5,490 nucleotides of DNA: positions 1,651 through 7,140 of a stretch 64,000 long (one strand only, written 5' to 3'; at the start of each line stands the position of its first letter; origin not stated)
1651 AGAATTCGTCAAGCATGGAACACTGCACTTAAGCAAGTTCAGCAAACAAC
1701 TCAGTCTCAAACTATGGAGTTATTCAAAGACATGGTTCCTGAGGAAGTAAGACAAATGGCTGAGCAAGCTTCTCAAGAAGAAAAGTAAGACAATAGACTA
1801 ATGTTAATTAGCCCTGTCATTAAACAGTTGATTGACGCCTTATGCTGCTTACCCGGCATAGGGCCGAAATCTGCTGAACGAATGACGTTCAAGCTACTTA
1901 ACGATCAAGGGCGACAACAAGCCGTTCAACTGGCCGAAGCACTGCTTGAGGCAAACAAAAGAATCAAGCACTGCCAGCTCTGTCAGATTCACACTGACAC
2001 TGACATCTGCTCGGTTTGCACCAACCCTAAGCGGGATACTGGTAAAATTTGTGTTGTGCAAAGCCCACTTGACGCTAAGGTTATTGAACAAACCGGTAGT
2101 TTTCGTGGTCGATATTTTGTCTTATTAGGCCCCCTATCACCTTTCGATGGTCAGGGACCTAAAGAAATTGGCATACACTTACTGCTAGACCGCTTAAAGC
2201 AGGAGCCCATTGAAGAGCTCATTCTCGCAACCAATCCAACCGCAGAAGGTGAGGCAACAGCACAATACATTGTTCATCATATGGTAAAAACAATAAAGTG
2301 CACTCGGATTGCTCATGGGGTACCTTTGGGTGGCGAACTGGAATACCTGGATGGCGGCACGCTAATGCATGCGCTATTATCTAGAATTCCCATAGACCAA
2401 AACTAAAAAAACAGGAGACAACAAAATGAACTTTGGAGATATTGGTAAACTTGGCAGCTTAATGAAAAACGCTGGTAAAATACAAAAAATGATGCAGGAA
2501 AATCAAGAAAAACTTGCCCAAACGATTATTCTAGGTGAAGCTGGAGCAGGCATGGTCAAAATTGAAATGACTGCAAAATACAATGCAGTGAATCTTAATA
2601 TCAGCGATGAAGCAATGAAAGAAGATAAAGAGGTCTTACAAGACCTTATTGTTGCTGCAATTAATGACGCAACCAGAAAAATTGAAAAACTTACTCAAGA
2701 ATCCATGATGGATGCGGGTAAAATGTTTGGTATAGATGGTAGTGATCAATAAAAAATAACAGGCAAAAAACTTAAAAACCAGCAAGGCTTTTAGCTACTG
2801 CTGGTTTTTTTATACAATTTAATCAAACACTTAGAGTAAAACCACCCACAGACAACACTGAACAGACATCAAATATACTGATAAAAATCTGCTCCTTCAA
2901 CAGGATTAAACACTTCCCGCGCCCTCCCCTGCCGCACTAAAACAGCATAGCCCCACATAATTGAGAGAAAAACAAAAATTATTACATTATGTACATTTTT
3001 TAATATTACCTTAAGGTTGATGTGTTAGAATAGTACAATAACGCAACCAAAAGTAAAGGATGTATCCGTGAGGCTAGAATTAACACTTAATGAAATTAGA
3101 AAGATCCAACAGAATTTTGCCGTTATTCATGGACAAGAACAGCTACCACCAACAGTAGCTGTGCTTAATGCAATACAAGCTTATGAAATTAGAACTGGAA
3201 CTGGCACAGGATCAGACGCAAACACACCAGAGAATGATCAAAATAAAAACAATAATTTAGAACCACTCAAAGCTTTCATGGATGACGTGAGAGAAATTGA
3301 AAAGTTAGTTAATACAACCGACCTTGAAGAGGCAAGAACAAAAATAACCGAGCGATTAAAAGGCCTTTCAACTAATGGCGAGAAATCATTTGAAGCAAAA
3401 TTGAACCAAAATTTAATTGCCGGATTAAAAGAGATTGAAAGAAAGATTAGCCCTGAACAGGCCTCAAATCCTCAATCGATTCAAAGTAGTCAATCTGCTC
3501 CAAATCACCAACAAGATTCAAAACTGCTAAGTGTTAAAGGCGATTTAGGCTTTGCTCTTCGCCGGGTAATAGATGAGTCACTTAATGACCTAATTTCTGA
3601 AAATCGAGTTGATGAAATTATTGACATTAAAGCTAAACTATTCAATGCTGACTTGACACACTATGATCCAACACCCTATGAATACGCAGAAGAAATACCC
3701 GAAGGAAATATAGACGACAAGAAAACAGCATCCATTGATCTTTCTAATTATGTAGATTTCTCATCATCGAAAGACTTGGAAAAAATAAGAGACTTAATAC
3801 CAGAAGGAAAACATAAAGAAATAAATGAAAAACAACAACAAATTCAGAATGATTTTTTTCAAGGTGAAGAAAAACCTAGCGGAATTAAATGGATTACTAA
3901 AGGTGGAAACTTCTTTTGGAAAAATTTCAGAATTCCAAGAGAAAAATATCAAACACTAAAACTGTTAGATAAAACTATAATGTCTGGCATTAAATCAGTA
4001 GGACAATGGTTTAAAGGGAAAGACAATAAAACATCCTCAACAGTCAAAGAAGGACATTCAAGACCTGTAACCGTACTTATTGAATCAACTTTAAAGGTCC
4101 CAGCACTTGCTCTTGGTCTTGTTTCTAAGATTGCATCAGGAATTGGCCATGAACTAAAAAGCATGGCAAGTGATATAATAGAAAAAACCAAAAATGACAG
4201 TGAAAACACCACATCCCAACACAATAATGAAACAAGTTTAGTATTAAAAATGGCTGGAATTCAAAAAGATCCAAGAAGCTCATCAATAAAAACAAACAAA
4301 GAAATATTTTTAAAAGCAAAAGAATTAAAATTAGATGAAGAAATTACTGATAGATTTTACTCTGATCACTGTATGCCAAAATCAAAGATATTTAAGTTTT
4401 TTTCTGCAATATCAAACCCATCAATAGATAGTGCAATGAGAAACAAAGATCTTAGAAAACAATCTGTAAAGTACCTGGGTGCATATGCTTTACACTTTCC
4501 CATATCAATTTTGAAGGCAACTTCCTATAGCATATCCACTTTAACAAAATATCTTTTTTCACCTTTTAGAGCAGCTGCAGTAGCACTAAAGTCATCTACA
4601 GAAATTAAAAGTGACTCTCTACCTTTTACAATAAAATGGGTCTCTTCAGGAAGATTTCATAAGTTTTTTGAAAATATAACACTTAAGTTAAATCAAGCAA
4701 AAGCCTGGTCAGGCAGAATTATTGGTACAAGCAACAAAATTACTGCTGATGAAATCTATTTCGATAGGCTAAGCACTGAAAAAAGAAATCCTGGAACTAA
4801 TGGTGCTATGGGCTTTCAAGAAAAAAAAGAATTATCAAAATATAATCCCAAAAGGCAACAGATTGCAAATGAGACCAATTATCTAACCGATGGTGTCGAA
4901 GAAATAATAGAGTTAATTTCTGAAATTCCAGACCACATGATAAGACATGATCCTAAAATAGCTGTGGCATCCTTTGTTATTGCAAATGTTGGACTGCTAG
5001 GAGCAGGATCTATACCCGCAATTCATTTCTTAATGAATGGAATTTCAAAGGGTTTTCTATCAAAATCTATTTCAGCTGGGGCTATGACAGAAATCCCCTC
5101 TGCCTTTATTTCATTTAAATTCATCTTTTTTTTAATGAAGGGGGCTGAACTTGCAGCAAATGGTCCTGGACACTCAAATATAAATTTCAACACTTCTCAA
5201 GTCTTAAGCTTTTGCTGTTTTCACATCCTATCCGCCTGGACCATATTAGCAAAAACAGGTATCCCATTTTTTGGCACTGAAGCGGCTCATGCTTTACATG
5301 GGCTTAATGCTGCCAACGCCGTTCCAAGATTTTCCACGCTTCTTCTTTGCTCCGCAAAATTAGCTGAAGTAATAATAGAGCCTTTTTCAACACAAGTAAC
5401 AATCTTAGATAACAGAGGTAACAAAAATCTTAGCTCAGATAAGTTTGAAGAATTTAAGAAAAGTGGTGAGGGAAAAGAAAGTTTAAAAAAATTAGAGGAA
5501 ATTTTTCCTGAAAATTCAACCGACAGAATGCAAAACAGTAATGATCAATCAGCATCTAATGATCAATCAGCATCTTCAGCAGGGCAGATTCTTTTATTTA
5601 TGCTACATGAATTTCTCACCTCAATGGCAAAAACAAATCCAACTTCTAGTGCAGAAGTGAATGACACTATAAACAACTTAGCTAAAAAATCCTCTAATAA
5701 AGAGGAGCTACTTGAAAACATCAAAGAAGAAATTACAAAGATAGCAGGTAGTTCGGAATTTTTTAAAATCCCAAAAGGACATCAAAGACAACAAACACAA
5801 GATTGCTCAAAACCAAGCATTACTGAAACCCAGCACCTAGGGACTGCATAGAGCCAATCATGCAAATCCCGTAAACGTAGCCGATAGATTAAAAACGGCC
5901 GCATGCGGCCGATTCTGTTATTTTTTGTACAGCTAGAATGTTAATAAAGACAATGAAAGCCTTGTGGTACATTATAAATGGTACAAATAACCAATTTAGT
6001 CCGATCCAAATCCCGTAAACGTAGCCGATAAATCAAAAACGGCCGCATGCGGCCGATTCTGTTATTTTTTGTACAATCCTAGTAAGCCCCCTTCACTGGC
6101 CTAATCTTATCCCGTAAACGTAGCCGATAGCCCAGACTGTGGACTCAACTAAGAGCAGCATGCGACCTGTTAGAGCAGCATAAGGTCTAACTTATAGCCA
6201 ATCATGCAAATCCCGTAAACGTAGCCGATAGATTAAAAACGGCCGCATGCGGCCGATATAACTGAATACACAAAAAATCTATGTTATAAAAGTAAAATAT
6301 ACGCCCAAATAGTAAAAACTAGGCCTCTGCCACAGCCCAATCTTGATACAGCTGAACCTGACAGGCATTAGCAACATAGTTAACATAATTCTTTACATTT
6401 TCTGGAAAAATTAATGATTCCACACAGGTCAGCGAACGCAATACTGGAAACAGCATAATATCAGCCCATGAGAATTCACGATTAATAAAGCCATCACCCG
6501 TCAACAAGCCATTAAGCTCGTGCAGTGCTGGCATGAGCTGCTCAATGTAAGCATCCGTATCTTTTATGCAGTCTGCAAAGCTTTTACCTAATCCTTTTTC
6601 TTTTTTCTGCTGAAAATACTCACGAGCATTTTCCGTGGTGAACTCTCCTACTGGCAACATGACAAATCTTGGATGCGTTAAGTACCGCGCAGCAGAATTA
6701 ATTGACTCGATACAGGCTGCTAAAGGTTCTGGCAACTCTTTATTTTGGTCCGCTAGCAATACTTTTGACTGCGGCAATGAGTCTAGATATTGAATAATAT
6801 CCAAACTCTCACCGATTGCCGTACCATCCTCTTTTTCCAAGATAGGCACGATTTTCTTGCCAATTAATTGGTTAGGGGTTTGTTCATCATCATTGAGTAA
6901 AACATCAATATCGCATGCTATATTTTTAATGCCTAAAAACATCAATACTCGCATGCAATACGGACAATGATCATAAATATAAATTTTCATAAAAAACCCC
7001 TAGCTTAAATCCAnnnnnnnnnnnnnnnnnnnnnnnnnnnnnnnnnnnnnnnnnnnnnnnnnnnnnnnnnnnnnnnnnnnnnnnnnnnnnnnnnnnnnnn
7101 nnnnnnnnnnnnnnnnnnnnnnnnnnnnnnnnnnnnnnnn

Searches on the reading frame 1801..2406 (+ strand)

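Call 36: search_protein_families(library=pfam, proteins=[window:1801-2406:+], max_evalue=0.001)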
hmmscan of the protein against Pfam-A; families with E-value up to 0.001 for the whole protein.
window:1801-2406:+ (201 aa): 4 families
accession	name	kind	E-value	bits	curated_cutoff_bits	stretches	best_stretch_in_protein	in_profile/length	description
PF13662.12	Toprim_4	-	5.3e-19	68.7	25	1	81-171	1-85/85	Toprim domain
PF21176.3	RecR_HhH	-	2.8e-17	62.7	27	1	7-51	1-44/45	RecR, helix-hairpin-helix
PF21175.2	RecR_C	-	4e-10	39.4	22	1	173-195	1-23/24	RecR, C-terminal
PF01751.28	Toprim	-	8.6e-09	35.9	23.1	1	82-167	1-86/96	Toprim domain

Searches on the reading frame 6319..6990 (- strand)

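Call 36: search_protein_families(library=pfam, proteins=[window:6319-6990:-], max_evalue=0.001)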
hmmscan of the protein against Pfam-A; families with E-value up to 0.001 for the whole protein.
window:6319-6990:- (223 aa): 6 families
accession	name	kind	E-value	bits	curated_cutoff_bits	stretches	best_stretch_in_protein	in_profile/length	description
PF04399.18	Glutaredoxin2_C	-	8.8e-36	123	32.8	1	92-219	4-130/130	Glutaredoxin 2, C terminal domain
PF13417.12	GST_N_3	-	1.2e-12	48.4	22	1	4-73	2-71/75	Glutathione S-transferase, N-terminal domain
PF13409.12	GST_N_2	-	2.6e-11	44.4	25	1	8-71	1-69/70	Glutathione S-transferase, N-terminal domain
PF22041.1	GST_C_7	-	4.4e-05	23.9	27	1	109-189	21-110/140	Glutathione S-transferase, C-terminal domain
PF13410.11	GST_C_2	-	0.00013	22.4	24.9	1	146-186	5-46/69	Glutathione S-transferase, C-terminal domain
PF18485.7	GST_N_5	-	0.00035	21.4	29.6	0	1-69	1-69/74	Glutathione S-transferase, N-terminal domain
